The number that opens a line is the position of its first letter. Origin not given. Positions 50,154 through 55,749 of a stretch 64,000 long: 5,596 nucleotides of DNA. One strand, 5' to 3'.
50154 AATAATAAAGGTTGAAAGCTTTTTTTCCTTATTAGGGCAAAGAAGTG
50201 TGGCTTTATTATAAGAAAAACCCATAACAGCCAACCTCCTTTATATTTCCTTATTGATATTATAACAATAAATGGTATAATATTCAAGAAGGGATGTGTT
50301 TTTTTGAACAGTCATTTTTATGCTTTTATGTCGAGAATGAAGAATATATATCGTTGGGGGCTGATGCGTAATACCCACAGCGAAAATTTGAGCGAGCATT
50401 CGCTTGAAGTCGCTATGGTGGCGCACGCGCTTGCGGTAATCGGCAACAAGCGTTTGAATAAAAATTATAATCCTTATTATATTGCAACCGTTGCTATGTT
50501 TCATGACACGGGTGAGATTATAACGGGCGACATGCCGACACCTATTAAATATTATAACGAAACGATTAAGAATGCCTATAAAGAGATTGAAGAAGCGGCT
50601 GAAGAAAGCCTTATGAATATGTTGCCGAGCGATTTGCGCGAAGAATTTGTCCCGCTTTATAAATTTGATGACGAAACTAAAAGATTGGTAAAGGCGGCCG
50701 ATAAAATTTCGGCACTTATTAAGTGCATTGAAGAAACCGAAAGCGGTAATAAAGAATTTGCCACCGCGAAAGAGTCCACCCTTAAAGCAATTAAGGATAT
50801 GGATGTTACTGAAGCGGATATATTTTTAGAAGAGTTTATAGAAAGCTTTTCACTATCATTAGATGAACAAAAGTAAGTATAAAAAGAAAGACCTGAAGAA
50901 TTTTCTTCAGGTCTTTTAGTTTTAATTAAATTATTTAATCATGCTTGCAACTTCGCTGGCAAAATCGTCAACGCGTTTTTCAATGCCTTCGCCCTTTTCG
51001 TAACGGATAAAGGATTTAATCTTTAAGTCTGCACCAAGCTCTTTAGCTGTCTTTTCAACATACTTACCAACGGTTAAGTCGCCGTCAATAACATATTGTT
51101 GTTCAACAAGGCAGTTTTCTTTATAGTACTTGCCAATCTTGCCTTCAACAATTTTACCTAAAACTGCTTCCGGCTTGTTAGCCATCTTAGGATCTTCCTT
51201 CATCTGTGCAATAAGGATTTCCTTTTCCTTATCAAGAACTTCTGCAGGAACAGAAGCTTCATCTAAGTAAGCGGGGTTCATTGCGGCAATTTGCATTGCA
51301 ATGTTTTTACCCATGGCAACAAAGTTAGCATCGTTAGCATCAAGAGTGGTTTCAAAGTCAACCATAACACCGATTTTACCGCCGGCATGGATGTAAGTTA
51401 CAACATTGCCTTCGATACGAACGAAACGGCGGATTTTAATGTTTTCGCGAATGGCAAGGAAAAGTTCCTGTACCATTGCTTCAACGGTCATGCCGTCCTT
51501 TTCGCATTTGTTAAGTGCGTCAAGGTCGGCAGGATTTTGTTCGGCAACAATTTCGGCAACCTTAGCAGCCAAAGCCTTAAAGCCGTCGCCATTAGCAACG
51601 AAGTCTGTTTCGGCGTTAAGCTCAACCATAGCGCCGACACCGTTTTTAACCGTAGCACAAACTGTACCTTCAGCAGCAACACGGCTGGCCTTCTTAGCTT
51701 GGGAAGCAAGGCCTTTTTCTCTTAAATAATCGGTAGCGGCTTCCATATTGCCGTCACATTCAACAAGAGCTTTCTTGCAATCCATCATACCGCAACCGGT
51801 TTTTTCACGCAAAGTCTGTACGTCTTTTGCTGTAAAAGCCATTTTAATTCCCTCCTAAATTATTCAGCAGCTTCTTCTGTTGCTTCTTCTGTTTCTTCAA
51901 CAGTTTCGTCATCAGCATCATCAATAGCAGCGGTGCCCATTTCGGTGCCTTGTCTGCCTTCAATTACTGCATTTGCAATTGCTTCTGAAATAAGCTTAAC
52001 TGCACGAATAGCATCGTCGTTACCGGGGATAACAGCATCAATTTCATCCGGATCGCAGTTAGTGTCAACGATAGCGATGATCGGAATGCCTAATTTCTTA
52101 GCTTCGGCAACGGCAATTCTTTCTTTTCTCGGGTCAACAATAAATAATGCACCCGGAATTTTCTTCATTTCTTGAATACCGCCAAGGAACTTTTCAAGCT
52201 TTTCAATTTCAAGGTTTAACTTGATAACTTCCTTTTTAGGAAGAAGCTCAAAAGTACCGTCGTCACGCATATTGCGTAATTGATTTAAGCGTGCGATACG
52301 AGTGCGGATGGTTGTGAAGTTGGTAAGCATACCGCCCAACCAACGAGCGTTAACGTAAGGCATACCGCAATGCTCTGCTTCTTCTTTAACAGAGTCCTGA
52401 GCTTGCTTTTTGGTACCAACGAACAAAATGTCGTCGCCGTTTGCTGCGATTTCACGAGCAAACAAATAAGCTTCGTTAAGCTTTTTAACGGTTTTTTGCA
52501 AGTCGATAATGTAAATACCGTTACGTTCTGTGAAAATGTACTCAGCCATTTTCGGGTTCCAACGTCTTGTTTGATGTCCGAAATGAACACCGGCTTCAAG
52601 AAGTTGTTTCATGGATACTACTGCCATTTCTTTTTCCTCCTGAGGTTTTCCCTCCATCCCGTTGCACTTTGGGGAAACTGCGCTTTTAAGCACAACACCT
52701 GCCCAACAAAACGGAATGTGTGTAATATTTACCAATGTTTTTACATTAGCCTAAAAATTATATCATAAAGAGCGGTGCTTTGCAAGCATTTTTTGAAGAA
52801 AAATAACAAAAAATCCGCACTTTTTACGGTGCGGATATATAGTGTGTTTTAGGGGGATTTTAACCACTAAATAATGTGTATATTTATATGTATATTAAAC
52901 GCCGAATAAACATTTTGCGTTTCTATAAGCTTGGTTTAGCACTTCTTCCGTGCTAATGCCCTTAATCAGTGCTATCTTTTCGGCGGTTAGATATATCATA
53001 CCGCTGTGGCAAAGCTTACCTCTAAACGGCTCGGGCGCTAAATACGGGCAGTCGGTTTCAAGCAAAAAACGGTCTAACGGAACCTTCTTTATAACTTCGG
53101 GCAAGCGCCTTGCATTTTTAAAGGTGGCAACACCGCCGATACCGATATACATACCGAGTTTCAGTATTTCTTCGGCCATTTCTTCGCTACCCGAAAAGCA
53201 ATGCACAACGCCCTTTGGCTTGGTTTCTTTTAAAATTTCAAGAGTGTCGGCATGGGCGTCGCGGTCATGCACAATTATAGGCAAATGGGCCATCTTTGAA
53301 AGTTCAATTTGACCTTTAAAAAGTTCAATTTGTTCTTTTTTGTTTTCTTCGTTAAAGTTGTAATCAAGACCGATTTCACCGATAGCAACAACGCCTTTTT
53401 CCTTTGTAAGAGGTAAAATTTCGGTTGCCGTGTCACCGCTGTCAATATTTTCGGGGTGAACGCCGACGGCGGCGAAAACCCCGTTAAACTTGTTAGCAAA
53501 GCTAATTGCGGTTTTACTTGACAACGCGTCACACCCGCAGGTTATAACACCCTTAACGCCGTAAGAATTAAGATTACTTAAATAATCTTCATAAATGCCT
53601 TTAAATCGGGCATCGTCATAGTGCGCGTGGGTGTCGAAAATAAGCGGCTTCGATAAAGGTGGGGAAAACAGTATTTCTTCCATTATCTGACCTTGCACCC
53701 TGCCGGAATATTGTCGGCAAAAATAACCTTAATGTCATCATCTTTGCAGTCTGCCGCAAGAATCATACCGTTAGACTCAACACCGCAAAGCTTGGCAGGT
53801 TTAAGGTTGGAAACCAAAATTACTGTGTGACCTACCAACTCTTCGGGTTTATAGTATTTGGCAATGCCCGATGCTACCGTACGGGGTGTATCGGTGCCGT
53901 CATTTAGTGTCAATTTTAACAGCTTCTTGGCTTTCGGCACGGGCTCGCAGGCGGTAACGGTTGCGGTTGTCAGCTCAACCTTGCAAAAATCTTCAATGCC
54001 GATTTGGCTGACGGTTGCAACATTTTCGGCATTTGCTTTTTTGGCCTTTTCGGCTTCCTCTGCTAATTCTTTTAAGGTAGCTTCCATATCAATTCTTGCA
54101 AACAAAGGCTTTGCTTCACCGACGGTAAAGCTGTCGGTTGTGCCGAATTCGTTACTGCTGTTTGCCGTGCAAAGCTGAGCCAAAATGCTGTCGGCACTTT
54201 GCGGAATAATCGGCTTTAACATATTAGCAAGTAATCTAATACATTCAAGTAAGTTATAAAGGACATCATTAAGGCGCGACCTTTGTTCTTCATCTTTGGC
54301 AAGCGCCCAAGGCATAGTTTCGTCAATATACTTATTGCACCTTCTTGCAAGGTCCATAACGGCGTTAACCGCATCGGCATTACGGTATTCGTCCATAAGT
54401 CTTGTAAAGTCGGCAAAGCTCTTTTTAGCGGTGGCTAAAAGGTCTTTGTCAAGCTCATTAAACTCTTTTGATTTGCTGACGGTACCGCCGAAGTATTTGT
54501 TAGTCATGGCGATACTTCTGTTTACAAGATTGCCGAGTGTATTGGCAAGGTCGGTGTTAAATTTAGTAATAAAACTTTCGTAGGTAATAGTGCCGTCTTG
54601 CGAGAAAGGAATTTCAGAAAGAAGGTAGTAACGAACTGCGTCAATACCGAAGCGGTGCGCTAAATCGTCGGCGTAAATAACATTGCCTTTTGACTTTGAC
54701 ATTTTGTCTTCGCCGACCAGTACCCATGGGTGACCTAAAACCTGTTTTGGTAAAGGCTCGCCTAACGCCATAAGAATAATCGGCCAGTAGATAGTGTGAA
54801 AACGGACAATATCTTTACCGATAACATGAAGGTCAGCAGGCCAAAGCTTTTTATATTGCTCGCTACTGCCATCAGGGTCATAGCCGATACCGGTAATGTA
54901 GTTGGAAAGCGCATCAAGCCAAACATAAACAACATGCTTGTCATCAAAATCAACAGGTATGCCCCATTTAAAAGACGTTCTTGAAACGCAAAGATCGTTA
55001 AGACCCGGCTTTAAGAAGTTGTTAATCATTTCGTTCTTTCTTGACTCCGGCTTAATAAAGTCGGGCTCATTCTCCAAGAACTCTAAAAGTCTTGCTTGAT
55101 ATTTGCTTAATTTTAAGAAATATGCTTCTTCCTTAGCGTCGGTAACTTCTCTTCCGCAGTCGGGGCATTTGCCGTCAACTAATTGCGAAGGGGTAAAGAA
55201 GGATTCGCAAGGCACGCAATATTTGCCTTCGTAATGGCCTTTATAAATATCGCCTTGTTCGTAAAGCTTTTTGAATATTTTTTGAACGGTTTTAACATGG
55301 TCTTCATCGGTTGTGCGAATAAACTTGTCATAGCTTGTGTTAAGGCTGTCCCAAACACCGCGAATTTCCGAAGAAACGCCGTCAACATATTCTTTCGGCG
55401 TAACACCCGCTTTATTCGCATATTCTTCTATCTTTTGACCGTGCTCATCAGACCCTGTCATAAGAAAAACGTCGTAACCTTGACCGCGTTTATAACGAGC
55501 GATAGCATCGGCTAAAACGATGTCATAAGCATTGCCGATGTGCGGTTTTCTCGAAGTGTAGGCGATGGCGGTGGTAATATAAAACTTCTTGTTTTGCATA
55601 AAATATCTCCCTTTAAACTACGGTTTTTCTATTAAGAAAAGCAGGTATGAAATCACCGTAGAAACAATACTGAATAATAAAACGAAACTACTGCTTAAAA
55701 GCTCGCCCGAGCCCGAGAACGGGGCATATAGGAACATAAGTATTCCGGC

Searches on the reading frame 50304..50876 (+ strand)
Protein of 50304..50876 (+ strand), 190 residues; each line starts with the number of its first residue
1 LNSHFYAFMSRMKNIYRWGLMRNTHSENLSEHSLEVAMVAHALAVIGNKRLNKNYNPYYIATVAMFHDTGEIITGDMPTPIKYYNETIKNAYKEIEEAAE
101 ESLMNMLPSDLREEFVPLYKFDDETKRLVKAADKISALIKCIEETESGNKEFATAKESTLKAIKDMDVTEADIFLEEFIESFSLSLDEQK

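Call 75: search_protein_families(library=pfam, proteins=[window:50304-50876:+], max_evalue=0.00001)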
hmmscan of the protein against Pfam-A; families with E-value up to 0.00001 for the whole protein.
window:50304-50876:+ (190 aa): 3 families
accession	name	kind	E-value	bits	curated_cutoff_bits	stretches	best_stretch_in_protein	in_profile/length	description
PF12917.13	YfbR-like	-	1.3e-74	250.2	25.9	1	4-182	1-182/182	5'-deoxynucleotidase YfbR-like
PF13023.12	HD_3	-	8e-16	58.8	22.5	1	10-164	2-153/165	HD domain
PF01966.28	HD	-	1e-06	29.4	22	1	30-137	2-115/116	HD domain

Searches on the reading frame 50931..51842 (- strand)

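Call 75: search_protein_families(library=pfam, proteins=[window:50931-51842:-], max_evalue=0.00001)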
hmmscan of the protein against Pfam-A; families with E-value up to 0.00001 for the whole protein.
window:50931-51842:- (303 aa): 1 family
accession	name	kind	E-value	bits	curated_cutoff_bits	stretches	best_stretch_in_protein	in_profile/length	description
PF00889.24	EF_TS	-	2.5e-66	223.6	27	1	70-285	1-204/204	Elongation factor TS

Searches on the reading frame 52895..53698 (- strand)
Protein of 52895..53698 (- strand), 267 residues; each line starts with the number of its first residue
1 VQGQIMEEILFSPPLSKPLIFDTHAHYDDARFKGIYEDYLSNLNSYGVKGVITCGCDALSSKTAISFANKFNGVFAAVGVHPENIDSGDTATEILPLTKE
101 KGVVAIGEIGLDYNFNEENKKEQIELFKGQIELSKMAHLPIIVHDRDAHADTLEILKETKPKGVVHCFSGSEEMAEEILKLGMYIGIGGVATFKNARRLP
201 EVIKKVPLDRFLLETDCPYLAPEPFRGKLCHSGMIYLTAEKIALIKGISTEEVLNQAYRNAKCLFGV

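Call 61: search_protein_families(library=ncbifam, proteins=[window:52895-53698:-], max_evalue=1e-10)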
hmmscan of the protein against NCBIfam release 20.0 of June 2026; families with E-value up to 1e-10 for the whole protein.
window:52895-53698:- (267 aa): 5 families
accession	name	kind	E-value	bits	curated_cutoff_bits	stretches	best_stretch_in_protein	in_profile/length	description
TIGR00010.1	TIGR00010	subfamily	8.7e-75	251.4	206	1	20-266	1-252/253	YchF/TatD family DNA exonuclease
NF008075.0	PRK10812.1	equivalog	2.7e-52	177.6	438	1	20-265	3-254/265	metal-dependent hydrolase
NF007745.0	PRK10425.1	equivalog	2.9e-40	138.2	395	1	21-266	2-257/260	3'-5' ssDNA/RNA exonuclease TatD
NF008522.0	PRK11449.1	equivalog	1.4e-37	129.2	481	1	21-266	6-257/259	metal-dependent hydrolase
NF041926.1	QatD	equivalog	1.5e-20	73.4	230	1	64-263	39-238/239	Qat anti-phage system TatD family nuclease QatD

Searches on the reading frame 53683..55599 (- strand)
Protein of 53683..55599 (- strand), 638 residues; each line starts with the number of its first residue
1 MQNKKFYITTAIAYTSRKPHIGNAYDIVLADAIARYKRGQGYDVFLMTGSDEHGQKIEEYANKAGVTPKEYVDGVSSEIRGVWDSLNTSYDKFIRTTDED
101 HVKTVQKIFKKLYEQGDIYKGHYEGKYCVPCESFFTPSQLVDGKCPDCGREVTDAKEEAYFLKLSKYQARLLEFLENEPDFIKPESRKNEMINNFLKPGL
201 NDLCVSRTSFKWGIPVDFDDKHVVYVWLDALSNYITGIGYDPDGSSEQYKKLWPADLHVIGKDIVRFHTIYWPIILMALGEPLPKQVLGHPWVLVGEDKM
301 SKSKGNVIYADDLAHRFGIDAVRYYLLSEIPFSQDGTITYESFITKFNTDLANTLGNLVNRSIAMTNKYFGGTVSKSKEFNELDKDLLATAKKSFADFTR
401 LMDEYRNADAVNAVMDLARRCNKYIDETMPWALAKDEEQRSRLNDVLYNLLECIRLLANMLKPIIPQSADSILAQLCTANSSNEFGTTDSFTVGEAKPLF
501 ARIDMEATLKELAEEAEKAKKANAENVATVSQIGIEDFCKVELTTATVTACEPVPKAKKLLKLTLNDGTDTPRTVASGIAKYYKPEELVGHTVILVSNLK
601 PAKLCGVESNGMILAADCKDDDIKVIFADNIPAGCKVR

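Call 61: search_protein_families(library=ncbifam, proteins=[window:53683-55599:-], max_evalue=1e-10)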
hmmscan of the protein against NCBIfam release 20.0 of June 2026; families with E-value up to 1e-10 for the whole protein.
window:53683-55599:- (638 aa): 24 families
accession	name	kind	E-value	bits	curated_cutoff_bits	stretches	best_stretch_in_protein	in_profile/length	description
NF008900.0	PRK12267.1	equivalog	3.1e-265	881.7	598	1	2-637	2-647/648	methionine--tRNA ligase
TIGR00398.1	metG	equivalog_domain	6.3e-163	543.3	336.35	1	6-504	1-530/530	methionine--tRNA ligase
NF001100.0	PRK00133.1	equivalog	4.4e-150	501.4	587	2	156-637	186-675/676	methionine--tRNA ligase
NF008860.0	PRK11893.2-2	equivalog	7.6e-103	345.4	761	3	247-474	320-545/583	methionine--tRNA ligase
TIGR00399.1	metG_C_term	equivalog_domain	1.2e-38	132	116.65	1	510-637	11-138/139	methionine--tRNA ligase subunit beta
TIGR00422.1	valS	equivalog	1.5e-37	129.1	612.1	2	220-479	447-702/863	valine--tRNA ligase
NF009687.0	PRK13208.1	equivalog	1.2e-36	126.2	738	2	220-523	455-748/801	valine--tRNA ligase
TIGR00396.1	leuS_bact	equivalog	4.6e-34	117.7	548.4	1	2-177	27-206/843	leucine--tRNA ligase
TIGR00392.1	ileS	equivalog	1.4e-32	112.8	621.4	1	221-528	533-841/861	isoleucine--tRNA ligase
NF004349.1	PRK05729.1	equivalog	8.1e-28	97.1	704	1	237-483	454-687/860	valine--tRNA ligase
NF008957.0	PRK12300.1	subfamily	1.1e-26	93.2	677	1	248-528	573-828/946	leucine--tRNA ligase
TIGR00395.1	leuS_arch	equivalog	2.4e-20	72.2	648.5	1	247-477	566-777/938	leucine--tRNA ligase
NF008859.0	PRK11893.2-1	equivalog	3.1e-20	72.6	553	0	143-361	171-390/498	methionine--tRNA ligase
NF000540.1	alt_ValS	exception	1e-18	66.8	900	1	244-474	517-741/827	valine--tRNA ligase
NF011492.0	PRK14900.1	equivalog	2.5e-17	62.1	1783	1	220-495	453-724/1044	valine--tRNA ligase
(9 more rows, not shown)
